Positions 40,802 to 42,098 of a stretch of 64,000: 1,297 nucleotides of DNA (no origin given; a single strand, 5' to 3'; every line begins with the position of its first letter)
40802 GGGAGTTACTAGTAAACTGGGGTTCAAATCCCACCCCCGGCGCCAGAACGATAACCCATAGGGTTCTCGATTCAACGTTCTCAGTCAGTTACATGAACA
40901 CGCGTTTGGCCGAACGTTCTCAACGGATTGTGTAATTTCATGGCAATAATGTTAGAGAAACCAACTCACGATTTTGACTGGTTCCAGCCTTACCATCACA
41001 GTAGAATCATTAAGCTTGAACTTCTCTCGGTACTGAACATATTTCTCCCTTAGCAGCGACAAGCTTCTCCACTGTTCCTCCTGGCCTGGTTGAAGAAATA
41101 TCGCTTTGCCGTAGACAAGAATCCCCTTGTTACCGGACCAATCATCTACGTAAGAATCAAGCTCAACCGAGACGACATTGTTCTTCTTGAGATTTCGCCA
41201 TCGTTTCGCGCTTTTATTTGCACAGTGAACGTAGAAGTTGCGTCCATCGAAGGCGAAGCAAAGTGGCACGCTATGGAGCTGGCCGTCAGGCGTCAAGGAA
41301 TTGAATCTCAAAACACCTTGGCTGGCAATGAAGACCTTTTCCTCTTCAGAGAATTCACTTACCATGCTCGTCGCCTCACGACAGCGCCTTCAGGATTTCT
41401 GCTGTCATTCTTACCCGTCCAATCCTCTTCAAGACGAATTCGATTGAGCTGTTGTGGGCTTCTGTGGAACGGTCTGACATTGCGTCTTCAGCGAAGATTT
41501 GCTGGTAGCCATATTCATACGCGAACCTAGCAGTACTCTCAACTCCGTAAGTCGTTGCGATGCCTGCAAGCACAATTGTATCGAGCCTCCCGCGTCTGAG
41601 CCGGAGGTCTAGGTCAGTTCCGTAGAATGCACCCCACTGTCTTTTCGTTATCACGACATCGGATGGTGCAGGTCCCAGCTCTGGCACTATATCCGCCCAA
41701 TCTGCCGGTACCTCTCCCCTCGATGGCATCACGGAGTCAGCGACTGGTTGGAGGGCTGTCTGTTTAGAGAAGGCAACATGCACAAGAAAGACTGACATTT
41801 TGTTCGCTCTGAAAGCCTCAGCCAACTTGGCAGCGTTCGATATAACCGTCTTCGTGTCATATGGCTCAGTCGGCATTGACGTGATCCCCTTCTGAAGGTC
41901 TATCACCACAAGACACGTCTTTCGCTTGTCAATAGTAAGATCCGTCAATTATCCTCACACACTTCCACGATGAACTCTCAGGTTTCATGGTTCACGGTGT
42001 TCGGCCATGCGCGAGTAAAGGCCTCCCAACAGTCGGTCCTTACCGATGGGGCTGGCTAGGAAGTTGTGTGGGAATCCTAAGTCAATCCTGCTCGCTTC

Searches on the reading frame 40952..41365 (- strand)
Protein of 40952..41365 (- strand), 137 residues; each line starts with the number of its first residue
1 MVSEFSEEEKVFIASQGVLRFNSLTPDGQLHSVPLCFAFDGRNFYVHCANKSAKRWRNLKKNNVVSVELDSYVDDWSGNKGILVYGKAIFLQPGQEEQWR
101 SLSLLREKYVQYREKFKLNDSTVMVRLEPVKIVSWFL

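Call 12: search_protein_families(library=pfam, proteins=[window:40955-41365:-], max_evalue=0.01)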
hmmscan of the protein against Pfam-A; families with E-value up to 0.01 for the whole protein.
window:40955-41365:- (137 aa): 2 families
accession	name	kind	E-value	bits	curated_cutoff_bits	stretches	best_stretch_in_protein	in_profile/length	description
PF01243.27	PNPOx_N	-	2.4e-08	34.8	28.1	1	6-135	2-119/120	Pyridoxamine 5'-phosphate oxidase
PF12900.13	Pyridox_ox_2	-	1.1e-07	32.3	27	1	12-131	8-135/140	Pyridoxamine 5'-phosphate oxidase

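Call 32: find_encoding_contigs(protein=window:40952-41365:-, flank=10000, max_places=10)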
Protein window:40952-41365:- (137 aa): no gene with exactly this product is on record in the collection.

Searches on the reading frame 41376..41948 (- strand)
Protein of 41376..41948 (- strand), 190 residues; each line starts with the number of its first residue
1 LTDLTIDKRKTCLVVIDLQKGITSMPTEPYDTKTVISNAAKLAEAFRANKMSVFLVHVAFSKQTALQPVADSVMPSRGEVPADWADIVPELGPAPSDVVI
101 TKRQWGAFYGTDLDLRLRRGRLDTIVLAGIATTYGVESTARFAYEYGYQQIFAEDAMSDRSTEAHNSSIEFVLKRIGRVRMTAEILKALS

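Call 12: search_protein_families(library=pfam, proteins=[window:41379-41948:-], max_evalue=0.01)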
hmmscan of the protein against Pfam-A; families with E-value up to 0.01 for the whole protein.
window:41379-41948:- (190 aa): 1 family
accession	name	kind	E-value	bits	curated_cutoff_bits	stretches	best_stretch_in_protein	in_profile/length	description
PF00857.26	Isochorismatase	-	5.2e-39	134.6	27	1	11-182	1-173/175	Isochorismatase domain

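Call 15: find_encoding_contigs(protein=window:41376-41948:-, flank=10000, max_places=10)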
Protein window:41376-41948:- (190 aa): no gene with exactly this product is on record in the collection.
